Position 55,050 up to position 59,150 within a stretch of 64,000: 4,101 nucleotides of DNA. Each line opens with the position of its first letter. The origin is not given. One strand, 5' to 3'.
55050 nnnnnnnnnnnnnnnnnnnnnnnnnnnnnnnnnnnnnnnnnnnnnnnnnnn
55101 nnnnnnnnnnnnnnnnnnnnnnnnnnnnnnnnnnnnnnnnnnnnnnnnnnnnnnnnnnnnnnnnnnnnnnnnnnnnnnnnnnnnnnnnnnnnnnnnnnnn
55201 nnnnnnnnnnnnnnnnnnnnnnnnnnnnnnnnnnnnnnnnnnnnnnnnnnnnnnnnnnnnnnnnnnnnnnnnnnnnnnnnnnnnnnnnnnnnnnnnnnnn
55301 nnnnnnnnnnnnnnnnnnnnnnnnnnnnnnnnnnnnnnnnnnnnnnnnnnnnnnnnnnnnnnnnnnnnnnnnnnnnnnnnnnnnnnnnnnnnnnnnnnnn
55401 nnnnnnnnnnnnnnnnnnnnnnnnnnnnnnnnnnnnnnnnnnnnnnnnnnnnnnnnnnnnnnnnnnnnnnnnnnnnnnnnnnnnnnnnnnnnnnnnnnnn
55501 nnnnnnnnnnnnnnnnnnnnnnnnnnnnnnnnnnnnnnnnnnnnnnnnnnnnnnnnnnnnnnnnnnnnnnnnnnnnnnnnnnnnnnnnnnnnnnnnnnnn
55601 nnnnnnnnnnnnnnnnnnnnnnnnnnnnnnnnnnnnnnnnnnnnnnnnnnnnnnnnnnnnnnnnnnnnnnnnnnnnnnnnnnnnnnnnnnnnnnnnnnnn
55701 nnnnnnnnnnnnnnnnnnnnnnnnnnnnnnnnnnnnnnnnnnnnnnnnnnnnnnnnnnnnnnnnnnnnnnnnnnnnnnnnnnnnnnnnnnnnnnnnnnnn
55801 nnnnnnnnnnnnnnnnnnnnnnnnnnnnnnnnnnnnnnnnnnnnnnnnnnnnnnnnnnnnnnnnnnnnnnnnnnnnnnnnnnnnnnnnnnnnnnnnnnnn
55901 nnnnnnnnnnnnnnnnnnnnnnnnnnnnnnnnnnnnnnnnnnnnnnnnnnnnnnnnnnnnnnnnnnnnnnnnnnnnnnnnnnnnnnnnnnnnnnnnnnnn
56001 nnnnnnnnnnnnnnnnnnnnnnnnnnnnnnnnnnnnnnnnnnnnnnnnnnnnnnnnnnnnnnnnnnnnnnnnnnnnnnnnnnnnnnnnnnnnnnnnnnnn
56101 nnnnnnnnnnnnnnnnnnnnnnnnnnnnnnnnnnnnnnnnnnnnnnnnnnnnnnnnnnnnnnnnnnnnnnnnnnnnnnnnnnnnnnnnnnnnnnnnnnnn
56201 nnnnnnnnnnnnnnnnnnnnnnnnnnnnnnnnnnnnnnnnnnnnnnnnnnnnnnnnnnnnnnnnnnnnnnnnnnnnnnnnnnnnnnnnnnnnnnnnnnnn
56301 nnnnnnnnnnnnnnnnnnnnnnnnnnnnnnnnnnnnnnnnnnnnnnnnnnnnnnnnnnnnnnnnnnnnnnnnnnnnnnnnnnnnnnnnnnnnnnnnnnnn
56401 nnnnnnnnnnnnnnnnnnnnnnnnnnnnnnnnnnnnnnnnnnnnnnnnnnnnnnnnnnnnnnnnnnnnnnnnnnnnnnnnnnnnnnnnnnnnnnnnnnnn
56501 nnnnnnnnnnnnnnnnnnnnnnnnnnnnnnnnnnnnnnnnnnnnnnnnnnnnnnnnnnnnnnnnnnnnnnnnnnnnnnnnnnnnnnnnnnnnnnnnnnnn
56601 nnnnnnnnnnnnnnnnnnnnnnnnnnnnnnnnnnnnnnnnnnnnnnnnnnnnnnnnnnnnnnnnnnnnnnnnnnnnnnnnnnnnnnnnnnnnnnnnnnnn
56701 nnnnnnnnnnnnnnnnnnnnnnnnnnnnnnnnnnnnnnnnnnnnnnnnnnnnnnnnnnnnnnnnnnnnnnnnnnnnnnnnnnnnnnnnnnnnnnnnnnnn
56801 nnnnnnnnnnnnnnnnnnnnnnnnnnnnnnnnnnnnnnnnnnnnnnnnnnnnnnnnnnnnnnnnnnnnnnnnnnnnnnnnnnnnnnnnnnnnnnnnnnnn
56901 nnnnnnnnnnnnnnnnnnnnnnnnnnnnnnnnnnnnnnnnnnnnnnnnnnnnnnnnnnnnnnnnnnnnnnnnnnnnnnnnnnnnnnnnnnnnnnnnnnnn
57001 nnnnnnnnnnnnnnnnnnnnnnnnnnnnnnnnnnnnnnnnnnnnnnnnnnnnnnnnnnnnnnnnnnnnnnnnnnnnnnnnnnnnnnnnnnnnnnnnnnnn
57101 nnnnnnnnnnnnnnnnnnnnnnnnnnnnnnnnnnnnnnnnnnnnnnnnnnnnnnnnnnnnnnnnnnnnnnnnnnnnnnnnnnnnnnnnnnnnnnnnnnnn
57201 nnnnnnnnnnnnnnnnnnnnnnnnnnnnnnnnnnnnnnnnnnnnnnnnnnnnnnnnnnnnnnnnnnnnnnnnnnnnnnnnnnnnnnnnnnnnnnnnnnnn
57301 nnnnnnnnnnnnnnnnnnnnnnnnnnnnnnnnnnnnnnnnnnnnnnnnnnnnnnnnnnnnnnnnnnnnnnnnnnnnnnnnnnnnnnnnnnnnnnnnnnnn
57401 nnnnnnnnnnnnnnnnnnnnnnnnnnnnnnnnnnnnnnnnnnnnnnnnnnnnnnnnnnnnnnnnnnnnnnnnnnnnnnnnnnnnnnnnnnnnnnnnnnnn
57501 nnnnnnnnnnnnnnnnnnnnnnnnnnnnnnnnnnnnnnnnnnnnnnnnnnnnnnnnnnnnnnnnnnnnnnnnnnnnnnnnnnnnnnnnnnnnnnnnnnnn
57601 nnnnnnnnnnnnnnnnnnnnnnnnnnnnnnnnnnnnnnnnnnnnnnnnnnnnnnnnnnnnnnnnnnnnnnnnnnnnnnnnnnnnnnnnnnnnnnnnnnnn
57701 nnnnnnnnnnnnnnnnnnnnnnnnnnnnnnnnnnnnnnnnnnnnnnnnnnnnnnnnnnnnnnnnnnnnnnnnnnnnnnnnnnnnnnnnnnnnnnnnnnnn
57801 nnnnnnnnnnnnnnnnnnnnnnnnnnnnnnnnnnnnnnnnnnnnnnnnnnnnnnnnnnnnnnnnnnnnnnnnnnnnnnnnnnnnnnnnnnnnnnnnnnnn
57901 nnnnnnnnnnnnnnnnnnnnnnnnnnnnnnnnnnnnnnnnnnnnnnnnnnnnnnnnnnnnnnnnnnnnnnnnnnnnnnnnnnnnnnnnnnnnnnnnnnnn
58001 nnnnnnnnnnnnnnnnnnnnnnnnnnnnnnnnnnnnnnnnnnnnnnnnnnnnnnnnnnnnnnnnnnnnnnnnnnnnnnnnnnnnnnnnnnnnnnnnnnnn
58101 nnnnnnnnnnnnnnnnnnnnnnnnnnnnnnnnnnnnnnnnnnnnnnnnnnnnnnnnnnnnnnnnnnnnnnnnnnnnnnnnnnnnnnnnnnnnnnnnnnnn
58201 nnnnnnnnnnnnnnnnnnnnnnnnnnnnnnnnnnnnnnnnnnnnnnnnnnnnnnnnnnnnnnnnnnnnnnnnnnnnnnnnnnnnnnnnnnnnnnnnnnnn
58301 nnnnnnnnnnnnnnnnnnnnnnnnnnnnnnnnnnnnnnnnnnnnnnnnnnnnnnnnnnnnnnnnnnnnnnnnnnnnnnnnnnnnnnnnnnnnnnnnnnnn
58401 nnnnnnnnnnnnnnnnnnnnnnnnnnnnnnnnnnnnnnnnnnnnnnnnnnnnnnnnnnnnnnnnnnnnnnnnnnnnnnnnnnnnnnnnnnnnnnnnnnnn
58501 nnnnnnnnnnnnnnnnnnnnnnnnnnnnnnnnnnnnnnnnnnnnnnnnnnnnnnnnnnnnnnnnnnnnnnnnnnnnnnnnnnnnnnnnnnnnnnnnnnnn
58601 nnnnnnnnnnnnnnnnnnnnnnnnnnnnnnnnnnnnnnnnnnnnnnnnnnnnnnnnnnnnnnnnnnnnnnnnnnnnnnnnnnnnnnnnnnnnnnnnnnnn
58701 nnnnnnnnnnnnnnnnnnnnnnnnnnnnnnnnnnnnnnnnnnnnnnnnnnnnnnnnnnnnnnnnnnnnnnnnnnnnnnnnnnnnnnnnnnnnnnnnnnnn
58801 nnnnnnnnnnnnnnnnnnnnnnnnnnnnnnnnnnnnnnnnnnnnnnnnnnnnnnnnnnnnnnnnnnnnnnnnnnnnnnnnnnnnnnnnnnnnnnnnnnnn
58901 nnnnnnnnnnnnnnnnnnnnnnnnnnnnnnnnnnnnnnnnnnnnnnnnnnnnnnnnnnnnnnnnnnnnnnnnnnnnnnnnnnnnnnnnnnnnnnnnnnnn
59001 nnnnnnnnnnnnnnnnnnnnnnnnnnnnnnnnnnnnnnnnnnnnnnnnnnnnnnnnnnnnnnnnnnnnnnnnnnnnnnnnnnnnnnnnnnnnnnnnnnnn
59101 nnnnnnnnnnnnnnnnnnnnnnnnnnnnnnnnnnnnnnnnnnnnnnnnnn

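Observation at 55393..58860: Lower-GC island between murJ and lepA: tandem duplication of a divergent gene pair (small acidic protein + HTH-fused EgtD-like methyltransferase)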

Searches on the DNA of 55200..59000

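Call 38: search_rna_families(source=window, start=55200, end=59000, threshold=evalue, max_evalue=1)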
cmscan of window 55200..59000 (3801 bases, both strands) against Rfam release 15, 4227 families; matches with E-value up to 1: 2.
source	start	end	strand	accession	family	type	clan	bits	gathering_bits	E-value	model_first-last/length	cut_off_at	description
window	55308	55391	+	RF00624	P9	Gene;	-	27.6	43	0.005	1-74/74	no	Pseudomonas sRNA P9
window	58729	58786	+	RF01131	sR47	Gene; snRNA; snoRNA; CD-box;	CL00132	17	40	0.95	1-55/55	no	Small nucleolar RNA sR47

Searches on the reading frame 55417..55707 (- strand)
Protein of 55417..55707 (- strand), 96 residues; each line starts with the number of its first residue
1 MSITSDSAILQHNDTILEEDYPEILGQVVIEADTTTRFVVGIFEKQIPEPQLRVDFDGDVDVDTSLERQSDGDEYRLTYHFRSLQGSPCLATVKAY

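Call 3: search_protein_families(library=pfam, proteins=[window:55417-55707:-], max_evalue=1)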
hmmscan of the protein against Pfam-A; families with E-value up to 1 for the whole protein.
window:55417-55707:- (96 aa): 0 families

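Call 4: search_protein_families(library=ncbifam, proteins=[window:55417-55707:-], max_evalue=1)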
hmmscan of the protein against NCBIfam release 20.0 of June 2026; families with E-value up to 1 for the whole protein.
window:55417-55707:- (96 aa): 0 families

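Call 8: search_protein_families(library=padloc, proteins=[window:55417-55707:-], max_evalue=1)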
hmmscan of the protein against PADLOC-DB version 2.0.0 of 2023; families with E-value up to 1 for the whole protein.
window:55417-55707:- (96 aa): 0 families

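Call 9: search_protein_families(library=phrogs, proteins=[window:55417-55707:-], max_evalue=1)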
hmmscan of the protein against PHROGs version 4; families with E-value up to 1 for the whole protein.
window:55417-55707:- (96 aa): 0 families

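Call 64: list_cluster_members(proteins=[P0001, P0121, window:55417-55707:-, window:57601-58839:+])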
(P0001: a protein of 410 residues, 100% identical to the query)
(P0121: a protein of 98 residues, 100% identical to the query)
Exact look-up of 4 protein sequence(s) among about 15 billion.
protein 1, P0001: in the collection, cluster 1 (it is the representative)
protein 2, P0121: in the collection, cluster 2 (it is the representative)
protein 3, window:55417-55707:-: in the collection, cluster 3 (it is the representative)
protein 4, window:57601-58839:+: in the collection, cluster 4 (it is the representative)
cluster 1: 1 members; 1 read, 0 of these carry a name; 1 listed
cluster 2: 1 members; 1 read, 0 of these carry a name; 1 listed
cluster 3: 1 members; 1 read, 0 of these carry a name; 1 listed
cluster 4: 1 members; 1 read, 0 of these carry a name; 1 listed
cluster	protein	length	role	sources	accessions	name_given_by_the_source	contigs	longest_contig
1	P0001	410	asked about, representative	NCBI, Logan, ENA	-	-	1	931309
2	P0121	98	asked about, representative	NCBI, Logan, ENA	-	-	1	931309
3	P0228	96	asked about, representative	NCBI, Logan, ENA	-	-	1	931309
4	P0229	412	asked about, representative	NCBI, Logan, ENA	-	-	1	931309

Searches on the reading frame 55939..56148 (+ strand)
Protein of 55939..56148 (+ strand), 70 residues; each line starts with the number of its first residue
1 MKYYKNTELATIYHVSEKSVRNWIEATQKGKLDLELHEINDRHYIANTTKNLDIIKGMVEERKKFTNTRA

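Call 49: search_solved_structures(query=A4, max_evalue=10, show_alignments=3)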
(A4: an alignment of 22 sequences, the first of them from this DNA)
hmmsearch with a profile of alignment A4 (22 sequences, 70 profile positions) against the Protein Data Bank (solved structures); distinct sequences matched with E-value up to 10: 8.
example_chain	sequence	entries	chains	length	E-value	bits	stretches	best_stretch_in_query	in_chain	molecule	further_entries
1o5z_A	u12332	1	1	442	0.023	18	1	15-67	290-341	folylpolyglutamate synthase/dihydrofolate synthase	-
1fse_A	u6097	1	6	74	0.096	16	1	7-29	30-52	GERE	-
4j2n_A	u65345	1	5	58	0.31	14.4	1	10-30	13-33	Gp37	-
1i94_D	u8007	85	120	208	0.33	14.3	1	7-31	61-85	30S RIBOSOMAL PROTEIN S4 | RIBOSOMAL PROTEIN S4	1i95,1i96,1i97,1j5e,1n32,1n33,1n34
10px_1d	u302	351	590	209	0.33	14.3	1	7-31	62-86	30S ribosomal protein S4 | Ribosomal protein S4 | 16S Ribosomal protein S4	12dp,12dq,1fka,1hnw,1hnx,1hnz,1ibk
1fjg_D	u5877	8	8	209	0.33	14.3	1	7-31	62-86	30S RIBOSOMAL PROTEIN S4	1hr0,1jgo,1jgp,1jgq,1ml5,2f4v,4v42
6jqs_A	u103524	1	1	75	0.64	13.4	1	4-28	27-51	DNA-binding response regulator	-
9e5a_A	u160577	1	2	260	0.67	13.3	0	10-45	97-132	Uncharacterized protein R255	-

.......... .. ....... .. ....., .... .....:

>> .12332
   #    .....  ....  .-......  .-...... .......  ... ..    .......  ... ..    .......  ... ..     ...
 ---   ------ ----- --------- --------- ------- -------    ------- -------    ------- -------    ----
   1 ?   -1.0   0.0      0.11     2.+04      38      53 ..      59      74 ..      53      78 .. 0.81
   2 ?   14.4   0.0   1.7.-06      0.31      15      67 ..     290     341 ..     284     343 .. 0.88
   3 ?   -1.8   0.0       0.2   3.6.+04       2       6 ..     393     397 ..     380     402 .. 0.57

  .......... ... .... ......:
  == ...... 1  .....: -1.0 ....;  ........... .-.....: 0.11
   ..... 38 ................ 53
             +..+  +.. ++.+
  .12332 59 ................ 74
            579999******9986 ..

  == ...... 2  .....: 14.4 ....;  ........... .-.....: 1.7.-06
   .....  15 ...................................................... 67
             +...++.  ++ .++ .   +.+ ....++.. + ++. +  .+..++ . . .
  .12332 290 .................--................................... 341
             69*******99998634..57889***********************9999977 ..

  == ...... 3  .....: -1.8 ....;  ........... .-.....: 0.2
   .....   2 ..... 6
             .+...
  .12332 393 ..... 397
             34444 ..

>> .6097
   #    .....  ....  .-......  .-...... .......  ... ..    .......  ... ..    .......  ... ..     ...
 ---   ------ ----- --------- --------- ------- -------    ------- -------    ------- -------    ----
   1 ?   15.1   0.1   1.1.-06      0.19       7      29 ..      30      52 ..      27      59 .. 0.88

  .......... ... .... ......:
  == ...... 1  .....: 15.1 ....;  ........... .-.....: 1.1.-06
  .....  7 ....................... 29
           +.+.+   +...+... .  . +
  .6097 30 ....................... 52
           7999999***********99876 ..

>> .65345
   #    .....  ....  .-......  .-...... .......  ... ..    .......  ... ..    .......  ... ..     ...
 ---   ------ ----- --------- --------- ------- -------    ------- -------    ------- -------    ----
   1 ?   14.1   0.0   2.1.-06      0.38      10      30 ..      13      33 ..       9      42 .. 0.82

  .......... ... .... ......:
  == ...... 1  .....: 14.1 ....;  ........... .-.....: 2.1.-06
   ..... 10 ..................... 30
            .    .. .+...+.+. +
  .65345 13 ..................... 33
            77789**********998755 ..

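Call 50: search_protein_families(library=pfam, alignment_id=A4, max_evalue=1)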
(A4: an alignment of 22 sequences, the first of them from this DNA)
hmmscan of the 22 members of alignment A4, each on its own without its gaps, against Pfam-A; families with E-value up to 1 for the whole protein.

A. member 1, seq(70 aa): 4 families
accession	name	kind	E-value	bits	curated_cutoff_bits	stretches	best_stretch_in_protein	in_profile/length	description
PF12728.13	HTH_17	-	0.0043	17.7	27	1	3-26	1-24/51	Helix-turn-helix domain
PF13384.12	HTH_23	-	0.011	16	24.6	1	5-30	19-44/50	Homeodomain-like domain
PF13411.12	MerR_1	-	0.013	16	21.6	1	4-62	1-56/69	MerR HTH family regulatory protein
PF13518.12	HTH_28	-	0.042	14.4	25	1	7-30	16-39/52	Helix-turn-helix domain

B. families by the number of members that match (of 22 scanned): 56 families (the first 25 are shown)
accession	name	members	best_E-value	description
PF13384.12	HTH_23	22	0.0006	Homeodomain-like domain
PF13518.12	HTH_28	21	0.00018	Helix-turn-helix domain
PF12728.13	HTH_17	21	0.00022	Helix-turn-helix domain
PF13551.12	HTH_29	19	0.00012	Winged helix-turn helix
PF13542.12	HTH_Tnp_ISL3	18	0.0023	Helix-turn-helix domain of transposase family ISL3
PF00376.29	MerR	12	0.0066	MerR family regulatory protein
PF13730.12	HTH_36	10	0.0021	Helix-turn-helix domain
PF15943.11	YdaS_toxin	10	0.0073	Bacterial toxin YdaS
PF08280.17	HTH_Mga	9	0.0079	M protein trans-acting positive regulator (MGA) HTH domain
PF00568.29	WH1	8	0.00018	WH1 domain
PF13613.12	HTH_Tnp_4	8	0.014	Helix-turn-helix of DDE superfamily endonuclease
PF22233.2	PhyR_sigma-like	8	0.026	Response regulator PhyR, sigma-like domain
PF08281.18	Sigma70_r4_2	7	0.0027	Sigma-70, region 4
PF09607.16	BrkDBD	7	0.0098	Brinker DNA-binding domain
PF10668.15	Phage_terminase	7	0.04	Phage terminase small subunit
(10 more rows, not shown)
